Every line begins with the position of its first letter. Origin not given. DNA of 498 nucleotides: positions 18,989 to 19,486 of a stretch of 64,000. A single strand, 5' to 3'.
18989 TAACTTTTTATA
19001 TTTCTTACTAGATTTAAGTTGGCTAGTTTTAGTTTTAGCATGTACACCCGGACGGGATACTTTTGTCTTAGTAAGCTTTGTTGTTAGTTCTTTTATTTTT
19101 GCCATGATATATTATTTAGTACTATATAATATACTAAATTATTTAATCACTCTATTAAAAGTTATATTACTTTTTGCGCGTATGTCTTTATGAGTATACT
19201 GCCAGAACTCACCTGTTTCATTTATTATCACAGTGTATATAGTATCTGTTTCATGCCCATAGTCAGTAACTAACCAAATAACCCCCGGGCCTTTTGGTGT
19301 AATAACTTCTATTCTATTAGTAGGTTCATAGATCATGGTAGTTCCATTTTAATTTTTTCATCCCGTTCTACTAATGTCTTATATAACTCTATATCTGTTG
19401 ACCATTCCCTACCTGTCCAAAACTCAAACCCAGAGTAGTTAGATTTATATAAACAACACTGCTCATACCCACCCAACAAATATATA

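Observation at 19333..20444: Phage-encoded Bpt/ATE-like aminoacyl-tRNA-protein transferase coupled to a small HExxH protein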

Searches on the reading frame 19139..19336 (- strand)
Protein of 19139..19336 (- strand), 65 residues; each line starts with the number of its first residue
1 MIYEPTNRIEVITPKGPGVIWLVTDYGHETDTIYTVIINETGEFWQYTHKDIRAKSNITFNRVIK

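Call 4: search_protein_families(library=pfam, proteins=[window:19139-19336:-], max_evalue=1)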
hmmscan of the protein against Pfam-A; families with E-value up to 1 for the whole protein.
window:19139-19336:- (65 aa): 0 families

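Call 9: search_protein_families(library=ncbifam, proteins=[window:19139-19336:-], max_evalue=0.1)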
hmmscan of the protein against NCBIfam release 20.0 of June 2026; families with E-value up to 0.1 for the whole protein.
window:19139-19336:- (65 aa): 0 families

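Call 51: search_solved_structures(query=window:19139-19336:-, max_evalue=10, show_alignments=2)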
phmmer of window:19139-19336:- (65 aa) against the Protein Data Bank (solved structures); distinct sequences matched with E-value up to 10: 1.
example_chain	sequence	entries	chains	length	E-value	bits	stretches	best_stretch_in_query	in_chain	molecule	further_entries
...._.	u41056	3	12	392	0.26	14.5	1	6-39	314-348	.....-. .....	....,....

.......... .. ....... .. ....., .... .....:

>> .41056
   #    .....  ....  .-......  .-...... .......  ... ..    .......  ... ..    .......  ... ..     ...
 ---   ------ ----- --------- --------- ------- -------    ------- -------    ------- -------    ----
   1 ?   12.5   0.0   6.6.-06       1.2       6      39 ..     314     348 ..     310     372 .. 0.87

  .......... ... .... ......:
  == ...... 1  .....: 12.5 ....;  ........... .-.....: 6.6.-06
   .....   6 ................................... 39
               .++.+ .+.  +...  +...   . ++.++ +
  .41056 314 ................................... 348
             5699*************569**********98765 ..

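Call 67: find_homologous_proteins(query=window:19139-19336:-, max_evalue=0.001)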
Query window:19139-19336:- (65 aa): 932 proteins with E <= 0.001 among 932 candidates; the best 120 are listed.
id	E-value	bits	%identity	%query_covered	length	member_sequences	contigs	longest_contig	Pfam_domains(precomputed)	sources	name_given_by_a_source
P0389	1.0e-37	144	100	100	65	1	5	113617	-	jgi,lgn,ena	-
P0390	1.4e-37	143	98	100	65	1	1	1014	-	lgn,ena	-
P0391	1.4e-37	143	98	100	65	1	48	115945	-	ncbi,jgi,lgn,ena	jgi:hypothetical protein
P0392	2.0e-37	143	97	100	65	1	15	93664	-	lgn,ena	-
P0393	2.4e-37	143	98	100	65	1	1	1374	-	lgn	-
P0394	3.3e-37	142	97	100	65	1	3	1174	-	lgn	-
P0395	3.3e-37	142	97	100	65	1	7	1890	-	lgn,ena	-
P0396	4.1e-37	142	97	100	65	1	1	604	-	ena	-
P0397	4.8e-37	142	97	100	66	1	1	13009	-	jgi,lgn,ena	jgi:hypothetical protein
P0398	5.5e-37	141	98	100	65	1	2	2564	-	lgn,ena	-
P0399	5.7e-37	141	97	100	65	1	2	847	-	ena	-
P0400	7.6e-37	141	97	100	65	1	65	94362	-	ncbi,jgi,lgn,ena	jgi:hypothetical protein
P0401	7.7e-37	141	98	100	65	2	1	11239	-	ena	-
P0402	8.9e-37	141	97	100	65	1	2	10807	-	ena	-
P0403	1.0e-36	141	97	100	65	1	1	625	-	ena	-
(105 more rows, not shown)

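Call 76: predict_structure(alignment_id=A4)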
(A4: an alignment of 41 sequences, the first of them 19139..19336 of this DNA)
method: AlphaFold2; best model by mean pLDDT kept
length: 65 residues; sequences in the alignment: 41
mean_pLDDT: 62.7   pTM: 0.42
mean pLDDT of the five models: 62.7, 53.3, 53.1, 52.0, 51.9
residues with pLDDT >= 90: 0; 70-90: 14; 50-70: 44; < 50: 7
segments of 3 or more residues with pLDDT < 50: 1-4
pLDDT, mean of each block of 10 residues (from residue 1): 55 75 54 62 68 62 60
secondary structure, 60 per line:
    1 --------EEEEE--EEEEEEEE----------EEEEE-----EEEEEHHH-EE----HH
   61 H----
elements in order: E9-13 E16-23 E34-38 E44-48

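Call 80: fold_search(model_id=the predicted structure, library=pdb)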
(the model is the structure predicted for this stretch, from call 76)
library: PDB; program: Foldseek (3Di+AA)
matches with E <= 10: 610; with E <= 0.001: 0
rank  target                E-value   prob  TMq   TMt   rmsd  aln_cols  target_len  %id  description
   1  6hq9_A                1.2e-01  0.99  0.51  0.55   5.4        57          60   16  Crystal structure of the Tudor domain of human ERCC6-L2 (released 2018-10-17)
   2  2d6f_A                2.5e-01  0.85  0.42  0.10   3.9        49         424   16  Crystal structure of Glu-tRNA(Gln) amidotransferase in the complex with tRNA(Gln) (released 2006-07-11)
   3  8h43_A                2.6e-01  0.85  0.45  0.47   5.3        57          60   18  Crystal structure of PHF1 Tudor domain in complex with hit 1 (released 2023-10-18)
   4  2d6f_B                3.3e-01  0.82  0.43  0.10   3.8        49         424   16  Crystal structure of Glu-tRNA(Gln) amidotransferase in the complex with tRNA(Gln) (released 2006-07-11)
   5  1igu_B                3.5e-01  0.94  0.54  0.57   6.1        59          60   15  C-terminal Domain of the Transcriptional Repressor Protein KorB (released 2002-02-27)
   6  6hq9_B                3.5e-01  0.92  0.51  0.56   5.3        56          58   18  Crystal structure of the Tudor domain of human ERCC6-L2 (released 2018-10-17)
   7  6qdj                  3.7e-01  0.63  0.39  0.05   5.8        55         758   11  Molecular features of the UNC-45 chaperone critical for binding and folding muscle myosin (released 2019-10-30)
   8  6my0_A                4.0e-01  0.84  0.45  0.27   4.2        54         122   20  Structure of 53BP1 Tandem Tudor domains with E1549P and D1550N mutations (released 2019-11-27)
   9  5xfp_E                4.0e-01  0.82  0.45  0.12   5.1        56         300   20  Binary complex of PHF1 and a double stranded DNA (released 2017-09-13)
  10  6wau_A                4.2e-01  0.87  0.51  0.56   5.2        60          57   15  Complex structure of PHF19 (released 2020-08-26)
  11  8f0w_A                4.7e-01  0.84  0.46  0.28   3.9        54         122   18  Tudor Domain of Tumor suppressor p53BP1 with MFP-5956 (released 2023-01-18)
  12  1wq7_A                4.7e-01  0.80  0.43  0.15   3.0        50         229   14  Crystal Structure Of Biotin-(Acetyl-CoA-Carboxylase) ligase From Pyrococcus Horikoshii Ot3 (released 2005-10-04)
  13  1igq_D                5.0e-01  0.89  0.53  0.57   5.5        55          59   11  C-terminal Domain of Transcriptional Repressor Protein KorB (released 2002-02-27)
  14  8t2d_A                5.3e-01  0.82  0.46  0.29   4.0        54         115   18  Ubiquitin variant i53:Mutant T12Y.T14E.L67R with 53BP1 Tudor domain (released 2024-03-27)
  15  1w9l                  5.3e-01  0.72  0.51  0.06   5.4        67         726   18  Myosin II Dictyostelium discoideum motor domain S456E bound with MgADP-AlF4 (released 2006-03-16)
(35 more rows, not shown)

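Call 87: search_protein_families(library=padloc, max_evalue=0.1, proteins=[window:19139-19336:-])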
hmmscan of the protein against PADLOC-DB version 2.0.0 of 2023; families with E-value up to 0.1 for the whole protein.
window:19139-19336:- (65 aa): 0 families

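Call 88: search_protein_families(library=phrogs, max_evalue=0.01, proteins=[window:19139-19336:-])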
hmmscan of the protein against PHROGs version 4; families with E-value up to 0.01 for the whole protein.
window:19139-19336:- (65 aa): 0 families
